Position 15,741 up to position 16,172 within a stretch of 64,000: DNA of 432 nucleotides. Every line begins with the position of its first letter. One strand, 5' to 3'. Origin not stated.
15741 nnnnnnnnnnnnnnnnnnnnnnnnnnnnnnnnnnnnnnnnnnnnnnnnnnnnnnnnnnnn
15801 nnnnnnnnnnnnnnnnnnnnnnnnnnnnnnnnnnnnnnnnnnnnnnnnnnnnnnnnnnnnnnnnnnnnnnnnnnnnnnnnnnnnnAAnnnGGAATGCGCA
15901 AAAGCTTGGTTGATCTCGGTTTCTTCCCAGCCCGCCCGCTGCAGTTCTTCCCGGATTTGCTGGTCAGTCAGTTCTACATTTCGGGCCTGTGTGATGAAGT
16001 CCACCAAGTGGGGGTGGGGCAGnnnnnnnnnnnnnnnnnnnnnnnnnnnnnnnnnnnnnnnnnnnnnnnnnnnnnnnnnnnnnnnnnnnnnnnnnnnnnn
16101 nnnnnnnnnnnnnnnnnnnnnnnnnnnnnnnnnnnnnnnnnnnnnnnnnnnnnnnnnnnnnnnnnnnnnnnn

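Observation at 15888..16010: Conserved ~35-aa GW-motif domain shared by two unrelated membrane proteins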

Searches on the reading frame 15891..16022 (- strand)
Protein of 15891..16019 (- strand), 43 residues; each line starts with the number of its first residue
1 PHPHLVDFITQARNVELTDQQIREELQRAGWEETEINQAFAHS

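Call 3: search_protein_families(library=pfam, proteins=[window:15891-16019:-], max_evalue=10)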
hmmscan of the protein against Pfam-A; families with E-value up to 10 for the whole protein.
seq(43 aa): 4 families
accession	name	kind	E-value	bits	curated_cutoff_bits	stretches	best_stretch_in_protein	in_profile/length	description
PF04361.18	DUF494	-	0.0039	17.5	22.6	1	13-41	15-43/153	Protein of unknown function (DUF494)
PF13592.12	HTH_33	-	0.019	15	25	1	5-31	10-36/60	Winged helix-turn helix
PF18606.7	HTH_53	-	0.039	14.1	30.6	1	13-32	24-43/62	Zap helix turn helix N-terminal domain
PF21982.2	RecX_HTH1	-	0.065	13.7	26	1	18-39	15-36/40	RecX, first three-helix domain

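Call 23: predict_structure(alignment_id=A3)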
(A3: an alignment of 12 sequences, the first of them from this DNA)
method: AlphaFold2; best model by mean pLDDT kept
length: 44 residues; sequences in the alignment: 12
mean_pLDDT: 91.1   pTM: 0.68
mean pLDDT of the five models: 91.1, 90.7, 90.1, 89.4, 88.8
residues with pLDDT >= 90: 37; 70-90: 5; 50-70: 2; < 50: 0
segments of 3 or more residues with pLDDT < 50: none
pLDDT, mean of each block of 10 residues (from residue 1): 84 93 95 93 88
secondary structure, 60 per line:
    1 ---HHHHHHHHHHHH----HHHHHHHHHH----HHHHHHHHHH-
elements in order: H4-15 H20-29 H34-43
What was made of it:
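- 15891..16022 (-): C-terminal copy of the three-helix 'GW' domain (protease residues 499-542). AF2 model: helices at domain positions 4-15, 20-29 and 34-43 (protease residues 502-513, 518-527, 532-541), pLDDT 91 (call 23).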

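Call 24: search_protein_representatives(alignment_id=A3)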
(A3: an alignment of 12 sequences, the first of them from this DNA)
Query: 12 sequences, 44 profile positions. Proteins with E-value up to 0.001 (for the whole library): 5108; up to 1e-10: 273; up to 1e-30: 0. The best 150 are listed.
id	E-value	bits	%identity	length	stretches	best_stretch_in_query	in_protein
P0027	1.6e-28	114.6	-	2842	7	3-41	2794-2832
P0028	4.4e-27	109.9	-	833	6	5-43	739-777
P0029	3.4e-25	103.9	-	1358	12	9-42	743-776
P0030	7.7e-24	99.6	-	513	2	1-42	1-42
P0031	1.3e-20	89.2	-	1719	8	3-39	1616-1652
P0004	3.8e-20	87.7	-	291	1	1-43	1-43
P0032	6.9e-20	86.9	-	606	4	8-40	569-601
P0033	1.1e-19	86.3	-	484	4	8-42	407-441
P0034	1.9e-18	82.3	-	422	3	8-43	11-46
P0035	5.2e-18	80.9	-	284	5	9-39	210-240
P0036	4.9e-17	77.8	-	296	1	1-42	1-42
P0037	1.8e-16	76.0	-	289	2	1-42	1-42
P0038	2.1e-16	75.7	-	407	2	2-43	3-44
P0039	1.8e-15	72.8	-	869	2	6-42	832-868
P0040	2.1e-15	72.5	-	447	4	9-42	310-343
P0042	4.1e-15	71.6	-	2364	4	9-41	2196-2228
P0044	1.7e-14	69.6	-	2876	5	5-38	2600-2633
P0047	5.7e-14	68.0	-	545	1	1-43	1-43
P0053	1.0e-13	67.1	-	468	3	5-43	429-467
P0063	2.3e-13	66.0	-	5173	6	7-39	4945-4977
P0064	2.8e-13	65.8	-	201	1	1-42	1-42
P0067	3.4e-13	65.5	-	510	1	1-42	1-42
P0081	5.9e-13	64.7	-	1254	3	5-43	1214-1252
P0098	1.5e-12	63.4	-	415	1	1-43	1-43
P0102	1.7e-12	63.3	-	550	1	1-43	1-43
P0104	1.9e-12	63.1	-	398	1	1-43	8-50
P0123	3.0e-12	62.5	-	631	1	1-43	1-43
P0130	4.1e-12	62.0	-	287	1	1-43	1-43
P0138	5.4e-12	61.6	-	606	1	1-41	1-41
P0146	6.4e-12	61.4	-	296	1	1-43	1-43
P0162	8.9e-12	61.0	-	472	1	1-42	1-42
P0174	1.1e-11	60.7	-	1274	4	8-41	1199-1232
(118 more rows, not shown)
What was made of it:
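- Widespread: 5108 representatives at E<=1e-3 and 273 at E<=1e-10 among 1.84 billion (call 24).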

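Call 30: fold_search(model_id=the predicted structure, library=pdb)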
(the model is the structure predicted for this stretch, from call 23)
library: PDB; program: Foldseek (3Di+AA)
matches with E <= 10: 11; with E <= 0.001: 0
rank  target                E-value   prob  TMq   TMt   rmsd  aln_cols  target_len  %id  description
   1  3ff5_A                3.4e+00  0.57  0.78  0.65   1.8        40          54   28  Crystal structure of the conserved N-terminal domain of the peroxisomal matrix-protein-import receptor, Pex14p (released 2008-12-30)
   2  5aon_E                4.2e+00  0.47  0.76  0.71   1.9        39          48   23  Crystal structure of the conserved N-terminal domain of Pex14 from Trypanosoma brucei (released 2015-12-23)
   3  5aon_A                5.9e+00  0.28  0.73  0.67   2.0        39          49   23  Crystal structure of the conserved N-terminal domain of Pex14 from Trypanosoma brucei (released 2015-12-23)
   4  3c1d_B                7.3e+00  0.41  0.84  0.25   0.7        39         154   20  X-ray crystal structure of RecX (released 2008-07-15)
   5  8qvc_A                7.3e+00  0.18  0.66  0.11   1.9        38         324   16  Deinococcus aerius TR0125 C-glucosyl deglycosidase (CGD), wild type crystal cryoprotected with glycerol (released 2024-05-29)
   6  7qrc_B                7.8e+00  0.23  0.74  0.55   1.9        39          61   20  X-ray structure of Trypanosoma cruzi PEX14 in complex with a PEX5-PEX14 PPI inhibitor (released 2022-11-23)
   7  1khy_D                7.8e+00  0.03  0.33  0.13   8.0        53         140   21  The Crystal Structure of ClpB N Terminal Domain, Implication to the Peptide Binding Function of ClpB (released 2002-12-04)
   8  7cbc_B                8.4e+00  0.28  0.79  0.12   1.0        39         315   26  Crystal structure of a de novo designed switch protein caging a hemagglutinin binder (released 2020-12-23)
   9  3dfg                  9.0e+00  0.30  0.83  0.27   0.9        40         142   18  Crystal Structure of RecX: A Potent Inhibitor Protein of RecA from Xanthomonas campestris (released 2008-11-04)
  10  4bxu_MODEL_1_A        9.0e+00  0.23  0.78  0.52   1.8        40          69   28  Structure of Pex14 in complex with Pex5 LVxEF motif (released 2013-11-27)
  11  7bvr_A                9.6e+00  0.14  0.64  0.11   1.9        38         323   13  DgpB-DgpC complex apo (released 2021-04-14)
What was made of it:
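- Tried and rejected: Foldseek against the PDB gave no significant E-values because the domain is so short (call 30).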

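Call 31: search_protein_families(library=pfam, alignment_id=A4, max_evalue=0.001)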
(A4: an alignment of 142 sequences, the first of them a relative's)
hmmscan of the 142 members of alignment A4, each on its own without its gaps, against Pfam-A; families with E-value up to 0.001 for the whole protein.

A. member 1, P0028 (833 aa): 2 families
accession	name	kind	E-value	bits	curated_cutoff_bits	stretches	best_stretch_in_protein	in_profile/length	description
PF00690.31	Cation_ATPase_N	-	5.9e-07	29.5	20.4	0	614-641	8-35/69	Cation transporter/ATPase, N-terminus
PF12106.13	Colicin_E5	-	5.1e-05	23.9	25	0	632-652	9-29/88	Colicin E5 ribonuclease domain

B. families by the number of members that match (of 142 scanned): 47 families (the first 25 are shown)
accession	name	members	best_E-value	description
PF06790.16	UPF0259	11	3.1e-07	Uncharacterised protein family (UPF0259)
PF21982.2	RecX_HTH1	5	1.2e-12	RecX, first three-helix domain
PF06271.18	RDD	3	1.7e-30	RDD family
PF03703.20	bPH_2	3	3.2e-24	Bacterial PH domain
PF04361.18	DUF494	3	1.2e-11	Protein of unknown function (DUF494)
PF18884.5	TSP3_bac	3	1.5e-11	Bacterial TSP3 repeat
PF22448.1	RepB_primase_C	3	1.2e-08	RepB DNA-primase C-terminal helical domain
PF13644.11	DKNYY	2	7.5e-34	DKNYY family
PF15899.11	BNR_6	2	5.1e-09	BNR-Asp box repeat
PF18933.6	PsbP_2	2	1.1e-06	PsbP-like protein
PF10110.14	GPDPase_memb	2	4e-06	Membrane domain of glycerophosphoryl diester phosphodiesterase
PF23636.1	DUF7144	2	2e-05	Domain of unknown function (DUF7144)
PF12106.13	Colicin_E5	2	5.1e-05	Colicin E5 ribonuclease domain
PF09925.14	DUF2157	1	1.3e-28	Predicted membrane protein (DUF2157)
PF13229.12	Beta_helix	1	7.7e-14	Right handed beta helix region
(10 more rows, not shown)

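Call 35: search_protein_families(library=pfam, alignment_id=A5, max_evalue=1)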
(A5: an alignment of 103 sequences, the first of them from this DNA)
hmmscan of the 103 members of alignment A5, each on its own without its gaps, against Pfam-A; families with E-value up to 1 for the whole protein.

A. member 1, seq(44 aa): 4 families
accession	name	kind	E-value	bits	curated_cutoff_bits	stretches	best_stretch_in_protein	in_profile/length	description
PF04361.18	DUF494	-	0.0041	17.4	22.6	1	14-42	15-43/153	Protein of unknown function (DUF494)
PF13592.12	HTH_33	-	0.02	14.9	25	1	6-32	10-36/60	Winged helix-turn helix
PF18606.7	HTH_53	-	0.04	14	30.6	1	14-33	24-43/62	Zap helix turn helix N-terminal domain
PF21982.2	RecX_HTH1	-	0.069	13.6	26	1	19-40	15-36/40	RecX, first three-helix domain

B. families by the number of members that match (of 103 scanned): 88 families (the first 25 are shown)
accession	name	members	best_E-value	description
PF04361.18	DUF494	46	0.00096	Protein of unknown function (DUF494)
PF22448.1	RepB_primase_C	40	0.0017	RepB DNA-primase C-terminal helical domain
PF08784.17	RPA_C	16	0.001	Replication protein A C terminal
PF21982.2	RecX_HTH1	15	1.6e-05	RecX, first three-helix domain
PF05184.20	SapB_1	13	0.0088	Saposin-like type B, region 1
PF18121.7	TFA2_Winged_2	9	0.0084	TFA2 Winged helix domain 2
PF13670.12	PepSY_2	7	0.013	Peptidase propeptide and YPEB domain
PF00690.31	Cation_ATPase_N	7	0.029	Cation transporter/ATPase, N-terminus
PF24625.1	DUF7626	6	0.01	Domain of unknown function (DUF7626)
PF00627.37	UBA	6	0.012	UBA/TS-N domain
PF22970.2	DUF7028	5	0.023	Domain of unknown function (DUF7028)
PF22943.2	HTH_68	5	0.025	Putative helix-turn-helix domain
PF22504.1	DUF6993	4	0.037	Domain of unknown function (DUF6993)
PF08542.16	Rep_fac_C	4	0.049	Replication factor C C-terminal domain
PF16678.12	UBA_HOIP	3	0.0021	HOIP UBA domain pair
PF02631.22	RecX_HTH2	3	0.02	RecX, second three-helix domain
PF04695.18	Pex14_N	3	0.021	Pex14 N-terminal domain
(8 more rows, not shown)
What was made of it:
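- On Pex14 N-terminal domain (PF04695): 3 of 103 members match, best E=0.021 (call 35).
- On UBA-like domains (PF00627 and relatives): 6 of 103 members match at E>=0.012 (call 35).
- Closest known: RecX three-helix repeats. Different: The window copies score 13.6 bits against a cut-off of 26 (calls 3, 35).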

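Call 36: search_protein_families(library=ncbifam, alignment_id=A5, max_evalue=1)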
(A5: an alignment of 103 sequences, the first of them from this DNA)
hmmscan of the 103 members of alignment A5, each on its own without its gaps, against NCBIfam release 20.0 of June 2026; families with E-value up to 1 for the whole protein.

A. member 1, seq(44 aa): 0 families

B. families by the number of members that match (of 103 scanned): 52 families (the first 25 are shown)
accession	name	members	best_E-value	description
NF002897.0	PRK03430.1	40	5.3e-05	DUF494 family protein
NF033919.1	PA2779_fam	15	0.0034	PA2779 family protein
NF001057.0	PRK00117.3-3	7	0.019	recombination regulator RecX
NF046031.1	AntRepSinIBacil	6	0.00034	anti-repressor SinI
NF001054.0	PRK00117.2-1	4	0.00056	recombination regulator RecX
NF052641.1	PQLLE_fam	3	0.012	PQLLE family protein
NF040500.1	Bdr_N_group2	2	0.00095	Bdr family repetitive protein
NF001058.0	PRK00117.4-1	2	0.0083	recombination regulator RecX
TIGR00084.2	ruvA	2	0.009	Holliday junction branch migration protein RuvA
TIGR02196.1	GlrX_YruB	2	0.073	glutaredoxin-like protein, YruB-family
NF008198.0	PRK10954.1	1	0.0072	thiol:disulfide interchange protein DsbA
NF002759.0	PRK02813.1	1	0.014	M18 family aminopeptidase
NF007069.0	PRK09514.1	1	0.014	Zn(2+)-responsive transcriptional regulator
NF033562.2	BH0509_fam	1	0.018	BH0509 family protein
TIGR02051.1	MerR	1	0.018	mercury resistance transcriptional regulator MerR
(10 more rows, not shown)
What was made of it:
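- Closest known: DUF494. Same: The most frequent weak sequence match: 46 of 103 members at E<1, aligned on the L-x3-G-[FW]-x3-D-I motif (calls 3, 35, 36).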

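Call 37: search_solved_structures(query=A5, max_evalue=1, show_alignments=0)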
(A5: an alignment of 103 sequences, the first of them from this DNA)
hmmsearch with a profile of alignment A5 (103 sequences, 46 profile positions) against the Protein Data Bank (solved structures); distinct sequences matched with E-value up to 1: 43.
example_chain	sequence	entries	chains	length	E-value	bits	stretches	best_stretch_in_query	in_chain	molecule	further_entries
8vl3_A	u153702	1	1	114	6e-07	32.3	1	16-44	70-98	De novo designed protein F3 parent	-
8vl4_A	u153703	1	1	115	2.9e-05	26.9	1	19-41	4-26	De novo design protein 312 parent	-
8cwy_A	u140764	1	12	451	0.00037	23.3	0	22-39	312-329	T32-15-1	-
5cwb_A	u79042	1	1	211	0.00043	23.1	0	21-45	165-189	Designed helical repeat protein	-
8cws_A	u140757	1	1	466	0.00077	22.3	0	22-39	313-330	F4132-2 Chain A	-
8skx_A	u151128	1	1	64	0.0016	21.3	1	13-44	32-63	Miniprotein HHH_rd4_0518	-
6aoj_A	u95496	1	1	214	0.0051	19.7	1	8-44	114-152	Ceg4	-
6aok_A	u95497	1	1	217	0.0052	19.6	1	8-44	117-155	Ceg4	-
8etq_A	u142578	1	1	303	0.033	17.1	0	13-27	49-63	k-cTRP5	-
7mwr_B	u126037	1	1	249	0.042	16.8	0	22-40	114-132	LHD101B4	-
7cbc_A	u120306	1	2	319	0.044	16.7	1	13-36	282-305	De novo designed switch protein caging a hemagglutinin binder (sCageHA267_1S)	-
6w2q_A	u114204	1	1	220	0.073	16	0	21-45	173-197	Junction 34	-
1dqr_A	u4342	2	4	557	0.11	15.5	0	13-34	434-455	PHOSPHOGLUCOSE ISOMERASE | Glucose-6-phosphate isomerase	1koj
1n8t_A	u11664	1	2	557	0.11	15.5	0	13-34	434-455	Glucose-6-phosphate isomerase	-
1g98_A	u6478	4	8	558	0.11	15.5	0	13-34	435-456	PHOSPHOGLUCOSE ISOMERASE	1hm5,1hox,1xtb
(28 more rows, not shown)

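Call 42: list_cluster_members(proteins=[P0030, P0039, P0047, P0067, P0102, P0123, P0138, P0081, P0027, P0016])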
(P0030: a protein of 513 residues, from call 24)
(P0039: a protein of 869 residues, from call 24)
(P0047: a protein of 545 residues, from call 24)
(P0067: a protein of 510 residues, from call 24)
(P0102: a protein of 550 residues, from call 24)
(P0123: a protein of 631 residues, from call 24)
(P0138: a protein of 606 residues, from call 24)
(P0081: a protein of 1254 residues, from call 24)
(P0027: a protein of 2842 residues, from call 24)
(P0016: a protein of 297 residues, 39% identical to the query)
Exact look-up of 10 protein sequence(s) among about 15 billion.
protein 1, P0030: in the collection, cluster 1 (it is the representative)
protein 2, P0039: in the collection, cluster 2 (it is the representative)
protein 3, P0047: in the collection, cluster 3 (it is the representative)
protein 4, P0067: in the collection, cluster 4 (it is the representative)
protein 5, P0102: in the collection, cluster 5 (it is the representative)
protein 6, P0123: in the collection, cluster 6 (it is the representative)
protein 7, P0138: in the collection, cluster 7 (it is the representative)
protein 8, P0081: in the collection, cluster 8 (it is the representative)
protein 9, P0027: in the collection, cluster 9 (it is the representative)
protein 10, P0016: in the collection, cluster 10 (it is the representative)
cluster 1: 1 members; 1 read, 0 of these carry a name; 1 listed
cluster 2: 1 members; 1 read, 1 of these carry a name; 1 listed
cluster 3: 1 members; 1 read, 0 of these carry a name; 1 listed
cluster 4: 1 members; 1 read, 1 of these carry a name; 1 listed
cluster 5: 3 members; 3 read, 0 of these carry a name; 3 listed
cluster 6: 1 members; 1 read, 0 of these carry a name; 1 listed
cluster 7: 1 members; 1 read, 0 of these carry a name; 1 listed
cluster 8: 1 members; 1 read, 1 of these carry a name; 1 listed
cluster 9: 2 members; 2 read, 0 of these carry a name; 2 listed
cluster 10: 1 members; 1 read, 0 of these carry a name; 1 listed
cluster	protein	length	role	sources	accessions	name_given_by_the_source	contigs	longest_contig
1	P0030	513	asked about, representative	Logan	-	-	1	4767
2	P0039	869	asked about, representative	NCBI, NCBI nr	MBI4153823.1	hypothetical protein HY501_00650 [Candidatus Woesearchaeota archaeon] | hypothetical protein [Candidatus Woesearchaeota archaeon]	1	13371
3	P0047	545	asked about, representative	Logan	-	-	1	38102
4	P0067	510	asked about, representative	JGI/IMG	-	hypothetical protein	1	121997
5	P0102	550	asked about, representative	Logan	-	-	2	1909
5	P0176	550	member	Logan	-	-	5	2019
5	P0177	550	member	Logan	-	-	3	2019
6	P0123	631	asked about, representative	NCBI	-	-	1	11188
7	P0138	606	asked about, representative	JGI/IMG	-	-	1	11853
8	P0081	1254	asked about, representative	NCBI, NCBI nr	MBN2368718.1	PGF-pre-PGF domain-containing protein [Candidatus Woesearchaeota archaeon]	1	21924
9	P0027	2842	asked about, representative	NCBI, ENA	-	-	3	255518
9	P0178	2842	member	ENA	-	-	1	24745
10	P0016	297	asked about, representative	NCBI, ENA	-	-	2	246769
